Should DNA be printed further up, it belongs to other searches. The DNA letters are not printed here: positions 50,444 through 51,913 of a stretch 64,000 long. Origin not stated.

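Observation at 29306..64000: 35-kb catabolic island of C-N hydrolases, Mo-hydroxylases and NMT1-type transporters that matches no pathway I know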

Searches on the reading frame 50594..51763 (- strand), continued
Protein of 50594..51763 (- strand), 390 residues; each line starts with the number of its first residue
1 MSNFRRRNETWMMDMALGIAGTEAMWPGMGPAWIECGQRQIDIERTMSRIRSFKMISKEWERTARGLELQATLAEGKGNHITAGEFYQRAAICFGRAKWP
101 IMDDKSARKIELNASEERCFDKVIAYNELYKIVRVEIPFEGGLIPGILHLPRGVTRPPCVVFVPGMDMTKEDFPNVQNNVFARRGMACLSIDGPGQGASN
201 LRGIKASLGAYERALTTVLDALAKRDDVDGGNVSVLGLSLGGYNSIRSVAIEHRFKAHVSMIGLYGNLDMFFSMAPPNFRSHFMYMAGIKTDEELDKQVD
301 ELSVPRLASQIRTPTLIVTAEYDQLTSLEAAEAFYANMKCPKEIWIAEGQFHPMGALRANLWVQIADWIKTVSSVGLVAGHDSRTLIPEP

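Call 60: search_protein_families(library=pfam, proteins=[L018:617-1753:-, L018:2637-3908:+, L018:3850-4611:+, L018:13360-15078:+, L018:14107-15123:-, L018:15172-15924:-, L018:16908-17870:-, L018:18007-18852:-, L018:19154-20527:+, L012:18566-19318:+], max_evalue=0.00001)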
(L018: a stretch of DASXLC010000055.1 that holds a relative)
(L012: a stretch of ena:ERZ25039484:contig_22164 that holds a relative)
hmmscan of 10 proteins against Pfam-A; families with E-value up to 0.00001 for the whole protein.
L018:617-1753:- (379 aa): 2 families
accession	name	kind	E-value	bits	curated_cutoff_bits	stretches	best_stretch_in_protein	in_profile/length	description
PF00155.27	Aminotran_1_2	-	2.2e-44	152.6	19.7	1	19-361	2-360/361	Aminotransferase class I and II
PF00266.25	Aminotran_5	-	7.4e-09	35.5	21.5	1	78-333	64-339/371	Aminotransferase class-V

L018:2637-3908:+ (424 aa): 2 families
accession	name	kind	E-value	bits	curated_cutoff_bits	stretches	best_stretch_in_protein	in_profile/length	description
PF01546.33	Peptidase_M20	-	5.8e-27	95.4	24.6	1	91-418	1-205/206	Peptidase family M20/M25/M40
PF04389.22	Peptidase_M28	-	1.3e-07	32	21.3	1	75-157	1-78/193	Peptidase family M28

L018:3850-4611:+ (254 aa): 2 families
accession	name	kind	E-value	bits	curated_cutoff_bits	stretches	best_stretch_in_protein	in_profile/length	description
PF13302.13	Acetyltransf_3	-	7.2e-13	49.8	25.4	1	51-190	3-137/138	Acetyltransferase (GNAT) domain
PF00583.31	Acetyltransf_1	-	3e-06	27.9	20.7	1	90-190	23-116/116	Acetyltransferase (GNAT) family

L018:13360-15078:+ (573 aa): 2 families
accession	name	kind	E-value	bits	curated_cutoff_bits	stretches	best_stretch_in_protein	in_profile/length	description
PF00884.28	Sulfatase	-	2.1e-41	142.7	25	1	34-400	1-300/301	Sulfatase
PF16347.10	SGSH_C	-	5.4e-06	27.1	29.3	0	359-402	11-54/154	N-sulphoglucosamine sulphohydrolase, C-terminal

L018:14107-15123:- (339 aa): 0 families

L018:15172-15924:- (251 aa): 1 family
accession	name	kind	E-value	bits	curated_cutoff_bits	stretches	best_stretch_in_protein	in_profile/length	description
PF13365.12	Trypsin_2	-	1.8e-11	45.4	27.6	1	63-209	1-144/144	Trypsin-like peptidase domain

L018:16908-17870:- (321 aa): 1 family
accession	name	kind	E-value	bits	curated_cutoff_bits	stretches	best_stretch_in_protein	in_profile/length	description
PF10137.14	CAP12-PCTIR_TIR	-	7.5e-23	81.2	24.7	1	17-140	1-118/119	CAP12/Pycsar effector protein, TIR domain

L018:18007-18852:- (282 aa): 4 families
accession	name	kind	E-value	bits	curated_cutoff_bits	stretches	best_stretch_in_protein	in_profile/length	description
PF00561.26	Abhydrolase_1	-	1.2e-28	100.9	25.8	1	22-254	2-235/245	alpha/beta hydrolase fold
PF12146.15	Hydrolase_4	-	2.7e-21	76.4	27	2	23-119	7-107/239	Serine aminopeptidase, S33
PF12697.13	Abhydrolase_6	-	5e-19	70.3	26.3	1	23-233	1-186/217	Alpha/beta hydrolase family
PF00326.27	Peptidase_S9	-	2.3e-06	27.7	22.6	0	182-273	111-207/213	Prolyl oligopeptidase family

L018:19154-20527:+ (458 aa): 1 family
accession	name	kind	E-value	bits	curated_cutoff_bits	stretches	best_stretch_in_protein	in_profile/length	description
PF03098.20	An_peroxidase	-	1.5e-15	57.2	25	1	153-371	200-419/530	Animal haem peroxidase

L012:18566-19318:+ (251 aa): 0 families

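Call 61: find_encoding_contigs(protein=P0007, flank=10000, max_places=1)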
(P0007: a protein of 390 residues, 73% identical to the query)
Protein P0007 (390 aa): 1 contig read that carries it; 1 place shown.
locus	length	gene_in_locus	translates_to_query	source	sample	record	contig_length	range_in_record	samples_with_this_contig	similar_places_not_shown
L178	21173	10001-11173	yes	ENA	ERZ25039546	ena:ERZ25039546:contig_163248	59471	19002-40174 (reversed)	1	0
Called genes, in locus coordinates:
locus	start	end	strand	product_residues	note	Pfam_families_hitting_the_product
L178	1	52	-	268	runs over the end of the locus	PF00378:ECH_1, PF16113:ECH_2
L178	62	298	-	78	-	-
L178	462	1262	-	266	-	PF23441:SDR (weak), PF00106:adh_short, PF08659:KR, PF13561:adh_short_C2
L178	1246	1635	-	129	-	PF00005:ABC_tran (weak)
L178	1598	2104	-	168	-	PF00005:ABC_tran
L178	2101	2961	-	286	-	PF00528:BPD_transp_1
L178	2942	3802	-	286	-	PF09084:NMT1, PF13379:NMT1_2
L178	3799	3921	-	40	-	-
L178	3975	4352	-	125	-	PF02627:CMD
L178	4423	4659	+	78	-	-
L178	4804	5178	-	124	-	PF01738:DLH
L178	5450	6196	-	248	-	PF13379:NMT1_2, PF09084:NMT1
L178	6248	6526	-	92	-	PF00795:CN_hydrolase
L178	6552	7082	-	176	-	PF00795:CN_hydrolase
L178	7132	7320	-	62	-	PF13561:adh_short_C2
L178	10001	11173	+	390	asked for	PF06500:FrsA-like, PF05448:AXE1, PF12146:Hydrolase_4 (faint), PF12697:Abhydrolase_6, PF00326:Peptidase_S9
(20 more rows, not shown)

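Call 62: find_encoding_contigs(protein=P0011, flank=10000, max_places=1)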
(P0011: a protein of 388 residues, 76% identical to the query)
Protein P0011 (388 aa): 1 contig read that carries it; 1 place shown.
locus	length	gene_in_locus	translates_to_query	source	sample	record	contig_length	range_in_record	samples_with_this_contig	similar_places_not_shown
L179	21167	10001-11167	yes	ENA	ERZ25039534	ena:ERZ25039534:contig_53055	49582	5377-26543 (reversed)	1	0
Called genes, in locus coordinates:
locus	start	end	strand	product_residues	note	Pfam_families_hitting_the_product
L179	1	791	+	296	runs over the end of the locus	PF00561:Abhydrolase_1, PF12146:Hydrolase_4, PF12697:Abhydrolase_6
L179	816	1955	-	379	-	PF00155:Aminotran_1_2, PF00266:Aminotran_5 (weak)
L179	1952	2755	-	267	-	PF00106:adh_short, PF08659:KR, PF13561:adh_short_C2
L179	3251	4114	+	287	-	PF01546:Peptidase_M20, PF07687:M20_dimer (weak)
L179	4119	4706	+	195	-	PF13302:Acetyltransf_3, PF00583:Acetyltransf_1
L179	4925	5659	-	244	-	PF00857:Isochorismatase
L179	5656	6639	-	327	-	PF04909:Amidohydro_2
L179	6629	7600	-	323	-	PF13379:NMT1_2, PF09084:NMT1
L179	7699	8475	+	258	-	PF01738:DLH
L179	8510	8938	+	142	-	PF02627:CMD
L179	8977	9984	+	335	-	PF09084:NMT1, PF16868:NMT1_3 (faint)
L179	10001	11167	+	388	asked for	PF06500:FrsA-like, PF12146:Hydrolase_4 (weak), PF12697:Abhydrolase_6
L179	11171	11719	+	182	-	PF00528:BPD_transp_1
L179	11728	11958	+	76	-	-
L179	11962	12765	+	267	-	PF00005:ABC_tran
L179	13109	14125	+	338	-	PF09084:NMT1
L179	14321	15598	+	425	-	PF01546:Peptidase_M20, PF07687:M20_dimer (weak)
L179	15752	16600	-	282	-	PF04199:Cyclase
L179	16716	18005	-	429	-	PF01042:Ribonuc_L-PSP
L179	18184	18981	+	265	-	PF00005:ABC_tran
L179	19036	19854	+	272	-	PF00528:BPD_transp_1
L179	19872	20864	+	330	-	PF09084:NMT1, PF12974:Phosphonate-bd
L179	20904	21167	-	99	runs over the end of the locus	-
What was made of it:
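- Closest known: Rut pyrimidine-utilisation pathway. Same: RidA (RutC-family) genes lie next to the core in relatives (calls 61, 62).
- Nitrogen link: RidA, aminotransferase, GNAT and M20 genes adjoin the core in relatives (calls 60-62). RidA, aminotransferase and M20 genes flank the core in relatives (calls 60-62).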

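Call 66: search_dna_similar(query=window:50594-51763:-, collection=plasmids, mode=protein, max_rows=15, max_evalue=1e-30)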
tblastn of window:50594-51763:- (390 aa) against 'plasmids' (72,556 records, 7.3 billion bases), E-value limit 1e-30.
Records with a match: 25; places in all: 25; records where one place covers at least 80% of the query: 25.
Best place of each record, by identity: <60% 25.
By first word of the organism name: Bacillus 22; Haloarcula 1; Cupriavidus 1; Polymorphobacter 1.
By predicted mobility (MOB-suite, as given by PLSDB): non-mobilizable 19; conjugative 6.
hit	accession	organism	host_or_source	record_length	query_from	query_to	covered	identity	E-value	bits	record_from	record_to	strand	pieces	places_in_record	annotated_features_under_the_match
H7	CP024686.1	Bacillus wiedmannii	cell culture,soil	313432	5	384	97%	35.4%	7e-65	231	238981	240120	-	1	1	dipeptidyl aminopeptidase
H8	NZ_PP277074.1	Bacillus cereus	-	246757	5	384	97%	35.4%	2e-64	230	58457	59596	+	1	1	alpha/beta hydrolase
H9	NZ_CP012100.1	Bacillus thuringiensis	whole organism,soil sample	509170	5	384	97%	35.2%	6e-65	231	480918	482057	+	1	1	alpha/beta hydrolase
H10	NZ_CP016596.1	Bacillus cereus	cell culture,Korean fermented food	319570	5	384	97%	35.2%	4e-64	229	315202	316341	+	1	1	alpha/beta hydrolase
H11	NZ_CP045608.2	Bacillus cereus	Whole organism,soil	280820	5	384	97%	35.2%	4e-64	228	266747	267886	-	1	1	alpha/beta hydrolase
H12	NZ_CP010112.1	Bacillus thuringiensis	soil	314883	5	384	97%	35.2%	4e-64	228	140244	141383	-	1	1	alpha/beta hydrolase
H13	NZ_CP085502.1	Bacillus cereus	black pepper plant,cell culture,root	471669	5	384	97%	35.2%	6e-64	228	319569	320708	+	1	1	alpha/beta hydrolase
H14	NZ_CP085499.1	Bacillus cereus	coffee,cell culture,root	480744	5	384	97%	35.2%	6e-64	228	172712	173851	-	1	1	alpha/beta hydrolase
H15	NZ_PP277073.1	Bacillus cereus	-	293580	5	384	97%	34.9%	7e-64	228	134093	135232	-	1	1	alpha/beta hydrolase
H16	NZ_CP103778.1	Bacillus toyonensis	cell culture,Commercial plant nursery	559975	5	384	97%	34.9%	5e-62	223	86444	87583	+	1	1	esterase FrsA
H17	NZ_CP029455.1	Bacillus cereus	Chives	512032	5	384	97%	34.6%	9e-62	222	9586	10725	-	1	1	alpha/beta hydrolase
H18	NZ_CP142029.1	Haloarcula sp. GH36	cell culture,inland salt lake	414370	2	389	99%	33.8%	3e-59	214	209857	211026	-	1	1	CocE/NonD family hydrolase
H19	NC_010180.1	Bacillus mycoides KBAB4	-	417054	5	384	97%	34.4%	3e-62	223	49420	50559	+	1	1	alpha/beta hydrolase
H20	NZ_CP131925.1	Bacillus mycoides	whole organism,soil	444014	5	384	97%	34.4%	3e-62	223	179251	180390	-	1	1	alpha/beta hydrolase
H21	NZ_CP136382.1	Bacillus mycoides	whole organism,soil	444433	5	384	97%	34.4%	3e-62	223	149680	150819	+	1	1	alpha/beta hydrolase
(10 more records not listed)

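Call 73: search_protein_families(library=ncbifam, proteins=[L013:2809-4629:-, L013:4700-5683:-, L012:19951-20892:+, L179:15755-16600:-, L179:16719-18005:-, L179:14321-15595:+, L179:819-1955:-, L013:1-1107:+], max_evalue=1e-10)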
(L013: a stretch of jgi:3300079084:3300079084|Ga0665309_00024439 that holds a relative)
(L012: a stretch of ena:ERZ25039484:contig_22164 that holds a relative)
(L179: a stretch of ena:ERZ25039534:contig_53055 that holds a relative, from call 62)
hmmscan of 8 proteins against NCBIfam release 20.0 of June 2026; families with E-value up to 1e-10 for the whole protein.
L013:2809-4629:- (607 aa): 45 families (the best 25 are shown)
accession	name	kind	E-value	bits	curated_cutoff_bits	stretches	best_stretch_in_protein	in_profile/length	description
NF006203.0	PRK08327.1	equivalog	1.9e-152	508.7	456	1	38-601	8-569/571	thiamine pyrophosphate-requiring protein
NF006122.0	PRK08266.1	subfamily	6.2e-45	153.7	571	1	42-602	7-526/543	hypothetical protein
NF005713.0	PRK07525.1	subfamily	1.9e-37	128.9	620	1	43-600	10-562/592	sulfoacetaldehyde acetyltransferase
NF004516.0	PRK05858.1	equivalog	1.5e-35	122.7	587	1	40-598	12-533/548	acetolactate synthase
TIGR03457.1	sulphoacet_xsc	equivalog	1.7e-35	122.5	676.4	1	43-600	6-556/579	sulfoacetaldehyde acetyltransferase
NF005485.1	PRK07092.1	equivalog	9.1e-34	117.1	493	1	86-597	41-515/523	benzoylformate decarboxylase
NF006052.0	PRK08199.1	subfamily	5.3e-33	114.1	539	1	42-599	11-536/559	thiamine pyrophosphate protein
NF004807.0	PRK06154.1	equivalog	1.7e-31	109.6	607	1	172-598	134-552/565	thiamine pyrophosphate-requiring protein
NF006187.0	PRK08322.1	equivalog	7.4e-31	107.2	509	1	43-587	6-518/548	acetolactate synthase large subunit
NF006378.0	PRK08617.1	equivalog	2e-29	102.4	510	1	42-598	11-536/556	acetolactate synthase AlsS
TIGR00118.1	acolac_lg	equivalog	1e-27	96.8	538.35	1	42-597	4-531/557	biosynthetic-type acetolactate synthase large subunit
NF004772.0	PRK06112.1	subfamily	5.3e-27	94.4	673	1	329-587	303-549/578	acetolactate synthase catalytic subunit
NF004919.0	PRK06276.1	equivalog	6e-27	94.2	866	1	42-596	4-534/582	acetolactate synthase large subunit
NF005039.0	PRK06456.1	equivalog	4.2e-26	91.5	868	1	49-598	12-542/572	acetolactate synthase large subunit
NF004710.0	PRK06048.1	equivalog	6.5e-26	90.9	976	1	42-598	11-535/561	acetolactate synthase large subunit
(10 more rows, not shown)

L013:4700-5683:- (328 aa): 0 families

L012:19951-20892:+ (314 aa): 0 families

L179:15755-16600:- (282 aa): 0 families

L179:16719-18005:- (429 aa): 1 family
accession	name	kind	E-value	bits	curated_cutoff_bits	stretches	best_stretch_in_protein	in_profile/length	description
TIGR00004.1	TIGR00004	subfamily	2.2e-13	50.5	106.25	0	167-282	20-122/125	Rid family detoxifying hydrolase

L179:14321-15595:+ (425 aa): 10 families
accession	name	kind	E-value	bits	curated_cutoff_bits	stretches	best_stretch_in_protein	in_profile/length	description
TIGR01910.1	DapE-ArgE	subfamily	3.5e-34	118.6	217.6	1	18-390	1-350/373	ArgE/DapE family deacylase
NF006370.0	PRK08596.1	equivalog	7.6e-23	80.7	412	1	4-200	4-188/425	acetylornithine deacetylase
TIGR03526.1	selenium_YgeY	hypoth_equivalog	6.7e-18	64.7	321.5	1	14-331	12-292/395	YgeY family selenium metabolism-linked hydrolase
NF005373.0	PRK06915.1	equivalog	6.5e-17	61.6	428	1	58-241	77-240/422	peptidase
NF009555.0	PRK13004.1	equivalog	9.3e-17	61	321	1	14-331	14-294/399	YgeY family selenium metabolism-linked hydrolase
NF005306.0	PRK06837.1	subfamily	2.3e-16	59.7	376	1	58-389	80-390/427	ArgE/DapE family deacylase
NF006365.0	PRK08588.1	subfamily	3.6e-16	59.5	289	1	12-351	4-312/383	succinyl-diaminopimelate desuccinylase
TIGR01892.1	AcOrn-deacetyl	equivalog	9.4e-16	57.8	297.7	1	33-336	16-281/365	acetylornithine deacetylase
NF006399.0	PRK08651.1-2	equivalog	1.9e-13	50.2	381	1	15-319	4-297/405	succinyl-diaminopimelate desuccinylase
TIGR01900.1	dapE-gram_pos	equivalog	2.2e-12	46.6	304.2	1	16-390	4-322/351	succinyl-diaminopimelate desuccinylase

L179:819-1955:- (379 aa): 54 families (the best 25 are shown)
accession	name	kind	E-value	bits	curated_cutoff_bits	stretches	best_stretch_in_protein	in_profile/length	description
NF004870.0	PRK06225.1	equivalog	1.2e-150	501.5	351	1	2-370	12-378/380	pyridoxal phosphate-dependent aminotransferase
NF041364.1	GntC_guanitoxin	equivalog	5.9e-47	160.3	415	1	32-350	12-341/356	guanitoxin biosynthesis PLP-dependent (S)-gamma-hydroxy-L-arginine cyclodehydratase GntC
TIGR01141.1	hisC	equivalog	2.1e-41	141.9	276.55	1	15-337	17-323/349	histidinol-phosphate transaminase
NF005732.0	PRK07550.1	equivalog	1.5e-34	119.7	366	1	17-294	31-317/389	aminotransferase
TIGR01140.1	L_thr_O3P_dcar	equivalog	3.9e-29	101.8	290.55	1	35-334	32-304/331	threonine-phosphate decarboxylase CobD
NF003496.0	PRK05166.1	equivalog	2.8e-28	98.7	540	1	16-363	34-367/373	histidinol-phosphate transaminase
NF006014.0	PRK08153.1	equivalog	5.8e-28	97.8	510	1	23-370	38-368/370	pyridoxal phosphate-dependent aminotransferase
NF005601.0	PRK07337.1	equivalog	2.3e-27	96.1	496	1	35-328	52-354/394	pyridoxal phosphate-dependent aminotransferase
NF005593.0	PRK07324.1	equivalog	2.4e-27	96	476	1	76-329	81-334/373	aminotransferase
NF002878.0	PRK03321.1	subfamily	3.8e-27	95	374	1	23-331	27-322/352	histidinol-phosphate transaminase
NF004621.0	PRK05957.1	equivalog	1.3e-26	93.3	498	1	23-306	32-322/389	pyridoxal phosphate-dependent aminotransferase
TIGR04350.1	C_S_lyase_PatB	subfamily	2.7e-26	92.3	340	1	74-366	82-383/384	PatB family C-S lyase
NF005744.0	PRK07568.1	subfamily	1.2e-25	90.2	389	1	47-306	57-323/398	pyridoxal phosphate-dependent aminotransferase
NF004770.0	PRK06108.1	subfamily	2.9e-25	88.9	422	1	21-295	41-323/396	pyridoxal phosphate-dependent aminotransferase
TIGR03947.1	viomycin_VioD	equivalog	7e-25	87.7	390.9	1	64-267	59-263/359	capreomycidine synthase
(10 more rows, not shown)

L013:1-1107:+ (369 aa): 9 families
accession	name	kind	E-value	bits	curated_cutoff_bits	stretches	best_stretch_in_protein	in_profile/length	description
TIGR04021.1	LLM_DMSO2_sfnG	equivalog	4.9e-54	184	382.95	1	18-364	7-347/350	dimethylsulfone monooxygenase SfnG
TIGR03860.1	FMN_nitrolo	subfamily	2.3e-39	135.4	279.7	2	71-165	66-161/422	NtaA/DmoA family FMN-dependent monooxygenase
TIGR03612.1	RutA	equivalog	2.8e-37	129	498.3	1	42-363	31-350/355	pyrimidine utilization protein A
TIGR03565.1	alk_sulf_monoox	equivalog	6.2e-29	101.1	518.2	1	58-361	34-345/346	FMNH2-dependent alkanesulfonate monooxygenase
NF001939.1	PRK00719.1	subfamily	5.1e-28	97.9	510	1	52-364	28-348/373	alkanesulfonate monooxygenase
TIGR03560.1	F420_Rv1855c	subfamily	1.3e-26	93.9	231.4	1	37-233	11-206/227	TIGR03560 family F420-dependent LLM class oxidoreductase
TIGR03619.1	F420_Rv2161c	subfamily_domain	1.1e-25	90.6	166.9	1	47-263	6-228/247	TIGR03619 family F420-dependent LLM class oxidoreductase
TIGR04020.1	seco_metab_LLM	subfamily_domain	2e-17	63.3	244.45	1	44-340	24-317/341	MupA/Atu3671 family FMN-dependent luciferase-like monooxygenase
TIGR03571.1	lucif_BA3436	subfamily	9.5e-15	54.6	303.9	1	36-239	28-225/304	TIGR03571 family LLM class oxidoreductase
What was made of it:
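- Tried and rejected: It belongs to the uncharacterised PRK08327 family (call 73).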
